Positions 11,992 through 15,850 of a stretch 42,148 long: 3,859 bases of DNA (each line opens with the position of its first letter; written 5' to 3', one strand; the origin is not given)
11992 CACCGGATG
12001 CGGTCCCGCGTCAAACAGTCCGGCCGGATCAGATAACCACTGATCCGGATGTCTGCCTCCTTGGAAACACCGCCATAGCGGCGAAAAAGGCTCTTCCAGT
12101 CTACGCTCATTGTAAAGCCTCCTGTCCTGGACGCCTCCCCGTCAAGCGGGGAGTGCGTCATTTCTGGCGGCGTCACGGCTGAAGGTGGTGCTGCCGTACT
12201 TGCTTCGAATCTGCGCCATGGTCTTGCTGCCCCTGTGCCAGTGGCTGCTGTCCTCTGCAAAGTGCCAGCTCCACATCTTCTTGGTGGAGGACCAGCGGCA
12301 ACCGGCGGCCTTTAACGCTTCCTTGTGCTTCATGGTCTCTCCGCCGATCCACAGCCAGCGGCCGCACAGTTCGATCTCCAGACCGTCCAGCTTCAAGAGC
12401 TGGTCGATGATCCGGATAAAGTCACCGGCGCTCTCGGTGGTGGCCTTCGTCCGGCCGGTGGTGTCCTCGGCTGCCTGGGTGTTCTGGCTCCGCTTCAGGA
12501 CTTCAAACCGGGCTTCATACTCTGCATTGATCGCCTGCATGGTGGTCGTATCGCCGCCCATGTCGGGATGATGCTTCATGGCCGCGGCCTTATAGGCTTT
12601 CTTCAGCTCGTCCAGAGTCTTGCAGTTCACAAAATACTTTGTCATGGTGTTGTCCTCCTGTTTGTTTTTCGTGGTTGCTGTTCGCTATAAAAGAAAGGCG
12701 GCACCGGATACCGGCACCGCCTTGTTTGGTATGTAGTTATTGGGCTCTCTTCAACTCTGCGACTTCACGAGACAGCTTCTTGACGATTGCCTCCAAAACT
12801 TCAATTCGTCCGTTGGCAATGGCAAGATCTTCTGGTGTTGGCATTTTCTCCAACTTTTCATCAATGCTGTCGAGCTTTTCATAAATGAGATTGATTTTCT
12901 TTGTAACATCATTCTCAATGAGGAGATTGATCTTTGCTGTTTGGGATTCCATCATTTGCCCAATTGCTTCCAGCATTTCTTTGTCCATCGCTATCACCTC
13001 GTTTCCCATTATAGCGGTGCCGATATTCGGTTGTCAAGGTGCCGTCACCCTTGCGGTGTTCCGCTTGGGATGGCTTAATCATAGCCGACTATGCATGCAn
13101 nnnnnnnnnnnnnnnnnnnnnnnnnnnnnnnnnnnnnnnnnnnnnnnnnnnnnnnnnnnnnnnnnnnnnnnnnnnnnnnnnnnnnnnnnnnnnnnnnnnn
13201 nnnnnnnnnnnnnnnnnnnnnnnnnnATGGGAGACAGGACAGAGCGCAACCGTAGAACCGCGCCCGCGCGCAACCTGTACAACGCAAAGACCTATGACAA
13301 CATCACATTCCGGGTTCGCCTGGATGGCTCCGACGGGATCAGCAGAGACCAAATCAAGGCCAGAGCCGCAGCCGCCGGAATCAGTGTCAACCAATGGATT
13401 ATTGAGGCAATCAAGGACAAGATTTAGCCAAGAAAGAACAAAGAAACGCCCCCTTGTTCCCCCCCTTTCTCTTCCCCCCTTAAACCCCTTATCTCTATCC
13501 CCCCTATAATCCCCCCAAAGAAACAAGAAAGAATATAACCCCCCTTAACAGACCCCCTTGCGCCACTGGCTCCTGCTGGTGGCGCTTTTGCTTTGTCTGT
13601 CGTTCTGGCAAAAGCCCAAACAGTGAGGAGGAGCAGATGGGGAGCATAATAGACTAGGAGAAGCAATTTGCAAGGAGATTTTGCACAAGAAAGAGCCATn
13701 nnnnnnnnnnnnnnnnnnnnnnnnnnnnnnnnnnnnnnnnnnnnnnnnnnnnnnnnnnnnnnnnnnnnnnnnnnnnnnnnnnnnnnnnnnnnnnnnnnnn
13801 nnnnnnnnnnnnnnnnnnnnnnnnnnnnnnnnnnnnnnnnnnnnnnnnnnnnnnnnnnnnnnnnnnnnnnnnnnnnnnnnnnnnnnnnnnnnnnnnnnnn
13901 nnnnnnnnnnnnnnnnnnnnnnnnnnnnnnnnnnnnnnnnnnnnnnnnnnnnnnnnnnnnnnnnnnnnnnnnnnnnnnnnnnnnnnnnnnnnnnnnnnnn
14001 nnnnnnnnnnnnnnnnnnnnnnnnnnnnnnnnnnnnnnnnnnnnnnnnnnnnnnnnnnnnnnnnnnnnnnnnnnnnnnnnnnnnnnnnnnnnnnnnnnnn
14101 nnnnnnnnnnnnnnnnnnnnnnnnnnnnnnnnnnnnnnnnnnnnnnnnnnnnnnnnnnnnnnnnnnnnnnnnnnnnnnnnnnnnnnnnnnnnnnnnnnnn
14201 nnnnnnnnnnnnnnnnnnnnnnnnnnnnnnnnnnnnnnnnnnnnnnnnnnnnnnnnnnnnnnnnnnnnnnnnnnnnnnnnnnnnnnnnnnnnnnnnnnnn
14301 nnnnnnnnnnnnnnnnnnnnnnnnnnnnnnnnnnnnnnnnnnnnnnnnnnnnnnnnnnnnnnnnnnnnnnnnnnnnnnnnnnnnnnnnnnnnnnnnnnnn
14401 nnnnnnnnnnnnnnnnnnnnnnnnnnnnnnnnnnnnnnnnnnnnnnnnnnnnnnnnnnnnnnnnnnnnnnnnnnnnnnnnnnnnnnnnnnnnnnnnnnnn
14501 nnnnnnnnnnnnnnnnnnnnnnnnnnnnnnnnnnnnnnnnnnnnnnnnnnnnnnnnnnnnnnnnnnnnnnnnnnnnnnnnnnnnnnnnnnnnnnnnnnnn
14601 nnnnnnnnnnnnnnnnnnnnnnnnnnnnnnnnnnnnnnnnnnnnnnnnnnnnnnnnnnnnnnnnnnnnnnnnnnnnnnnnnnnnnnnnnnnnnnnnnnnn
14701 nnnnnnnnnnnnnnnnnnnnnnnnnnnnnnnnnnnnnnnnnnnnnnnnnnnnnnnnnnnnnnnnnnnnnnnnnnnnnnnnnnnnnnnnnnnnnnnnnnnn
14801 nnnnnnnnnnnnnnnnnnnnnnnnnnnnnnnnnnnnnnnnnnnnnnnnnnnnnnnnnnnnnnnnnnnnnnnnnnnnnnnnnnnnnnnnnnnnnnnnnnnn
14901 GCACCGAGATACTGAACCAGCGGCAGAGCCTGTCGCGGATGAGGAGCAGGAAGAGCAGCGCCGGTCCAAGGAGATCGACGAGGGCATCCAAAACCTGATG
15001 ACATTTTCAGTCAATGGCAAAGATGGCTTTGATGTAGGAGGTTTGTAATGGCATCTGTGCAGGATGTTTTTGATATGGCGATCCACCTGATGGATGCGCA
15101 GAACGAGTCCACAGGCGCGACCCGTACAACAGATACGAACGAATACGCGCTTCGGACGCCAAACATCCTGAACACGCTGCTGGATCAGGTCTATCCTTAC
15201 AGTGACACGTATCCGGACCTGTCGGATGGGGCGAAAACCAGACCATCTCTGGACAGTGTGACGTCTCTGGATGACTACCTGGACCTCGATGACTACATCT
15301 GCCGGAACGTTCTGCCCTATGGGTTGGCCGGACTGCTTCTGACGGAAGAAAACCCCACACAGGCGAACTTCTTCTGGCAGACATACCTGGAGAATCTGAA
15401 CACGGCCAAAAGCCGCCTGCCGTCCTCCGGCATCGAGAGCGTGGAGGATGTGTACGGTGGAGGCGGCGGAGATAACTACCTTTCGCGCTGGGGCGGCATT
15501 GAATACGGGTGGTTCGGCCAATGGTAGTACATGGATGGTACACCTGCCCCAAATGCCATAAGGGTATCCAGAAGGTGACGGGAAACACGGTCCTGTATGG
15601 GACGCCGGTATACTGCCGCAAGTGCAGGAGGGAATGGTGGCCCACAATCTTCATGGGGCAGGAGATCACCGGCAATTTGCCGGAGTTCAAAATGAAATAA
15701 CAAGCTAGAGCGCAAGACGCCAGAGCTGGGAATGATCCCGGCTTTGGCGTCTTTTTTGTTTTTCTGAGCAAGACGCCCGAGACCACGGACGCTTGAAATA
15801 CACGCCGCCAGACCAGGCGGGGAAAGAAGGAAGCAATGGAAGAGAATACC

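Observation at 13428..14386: About 0.95 kb with no credible ORF directly upstream of terS: candidate large structured RNA, packaging site or late-control region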

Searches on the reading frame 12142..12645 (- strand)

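Call 13: search_protein_families(library=phrogs, proteins=[window:12142-12645:-], max_evalue=0.01)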
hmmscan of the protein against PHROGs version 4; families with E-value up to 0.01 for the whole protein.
window:12142-12645:- (167 aa): 6 families
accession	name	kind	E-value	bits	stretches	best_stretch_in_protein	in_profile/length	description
phrog_15863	-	unknown function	1e-49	170.6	1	1-158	146-301/312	-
phrog_13942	-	unknown function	3.5e-10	40.7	1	10-59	28-75/336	-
phrog_7739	-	unknown function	2e-05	24.2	1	11-59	23-68/565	-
phrog_14336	-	unknown function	0.00014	22.4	1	10-76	17-82/363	-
phrog_31004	-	unknown function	0.0045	18.3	1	9-65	13-69/156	-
phrog_30451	-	unknown function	0.0052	17.3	1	37-138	56-147/287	-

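Call 14: search_protein_families(library=pfam, proteins=[window:12142-12645:-], max_evalue=0.01)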
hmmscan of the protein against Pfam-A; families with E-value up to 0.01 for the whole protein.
window:12142-12645:- (167 aa): 1 family
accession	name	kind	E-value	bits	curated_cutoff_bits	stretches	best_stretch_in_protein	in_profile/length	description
PF00226.36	DnaJ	-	2.2e-05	24.9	27.8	1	10-51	13-54/63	DnaJ domain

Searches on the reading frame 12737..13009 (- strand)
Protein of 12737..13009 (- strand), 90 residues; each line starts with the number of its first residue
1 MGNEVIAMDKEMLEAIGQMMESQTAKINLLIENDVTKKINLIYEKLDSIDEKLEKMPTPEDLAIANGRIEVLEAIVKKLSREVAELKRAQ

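Call 13: search_protein_families(library=phrogs, proteins=[window:12737-13009:-], max_evalue=0.01)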
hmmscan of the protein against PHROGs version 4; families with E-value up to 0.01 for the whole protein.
window:12737-13009:- (90 aa): 2 families
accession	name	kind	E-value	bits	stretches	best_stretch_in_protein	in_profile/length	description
phrog_33872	-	unknown function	5.2e-11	44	1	8-90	2-88/88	-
phrog_38743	-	unknown function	0.0093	16.8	0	66-89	19-42/51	-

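Call 14: search_protein_families(library=pfam, proteins=[window:12737-13009:-], max_evalue=0.01)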
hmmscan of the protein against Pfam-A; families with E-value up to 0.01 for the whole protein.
window:12737-13009:- (90 aa): 1 family
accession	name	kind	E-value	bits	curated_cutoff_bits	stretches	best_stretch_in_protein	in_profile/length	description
PF10805.13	DUF2730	-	0.00044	20.8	24.9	1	33-88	36-91/102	Protein of unknown function (DUF2730)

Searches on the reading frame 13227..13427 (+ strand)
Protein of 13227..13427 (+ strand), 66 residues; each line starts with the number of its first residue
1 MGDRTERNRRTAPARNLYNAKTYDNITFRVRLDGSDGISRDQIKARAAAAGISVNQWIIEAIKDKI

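Call 13: search_protein_families(library=phrogs, proteins=[window:13227-13427:+], max_evalue=0.01)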
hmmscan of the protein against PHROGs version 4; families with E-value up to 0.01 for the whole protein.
window:13227-13427:+ (66 aa): 1 family
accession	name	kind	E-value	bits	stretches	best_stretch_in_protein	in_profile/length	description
phrog_13890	-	unknown function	1.2e-08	35.8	1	12-65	6-54/73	-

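Call 14: search_protein_families(library=pfam, proteins=[window:13227-13427:+], max_evalue=0.01)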
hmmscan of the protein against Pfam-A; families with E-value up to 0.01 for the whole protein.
window:13227-13427:+ (66 aa): 2 families
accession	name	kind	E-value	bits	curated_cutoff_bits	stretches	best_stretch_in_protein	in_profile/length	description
PF05534.18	HicB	-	4.5e-05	23.7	21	1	28-62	20-51/51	HicB family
PF21983.2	NikA-like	-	0.0047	17.5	27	1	40-61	16-37/72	Mobilization protein NikA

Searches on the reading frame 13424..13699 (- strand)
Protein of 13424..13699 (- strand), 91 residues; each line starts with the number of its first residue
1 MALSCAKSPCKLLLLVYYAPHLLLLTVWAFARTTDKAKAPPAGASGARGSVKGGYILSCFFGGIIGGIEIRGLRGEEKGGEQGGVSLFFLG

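Call 55: search_protein_families(library=pfam, proteins=[window:13424-13699:-], max_evalue=0.01)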
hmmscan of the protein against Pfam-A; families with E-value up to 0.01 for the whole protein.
window:13424-13699:- (91 aa): 0 families

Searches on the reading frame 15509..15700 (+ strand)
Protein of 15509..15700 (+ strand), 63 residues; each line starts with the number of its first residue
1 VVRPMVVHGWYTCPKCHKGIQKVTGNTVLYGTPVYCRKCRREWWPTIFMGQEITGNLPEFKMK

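Call 90: search_protein_families(library=phrogs, proteins=[window:15509-15700:+], max_evalue=0.001)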
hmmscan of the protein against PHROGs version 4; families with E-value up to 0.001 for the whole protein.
window:15509-15700:+ (63 aa): 1 family
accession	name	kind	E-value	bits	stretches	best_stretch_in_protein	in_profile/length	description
phrog_5602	-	unknown function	0.00036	21.1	1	3-42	11-51/60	-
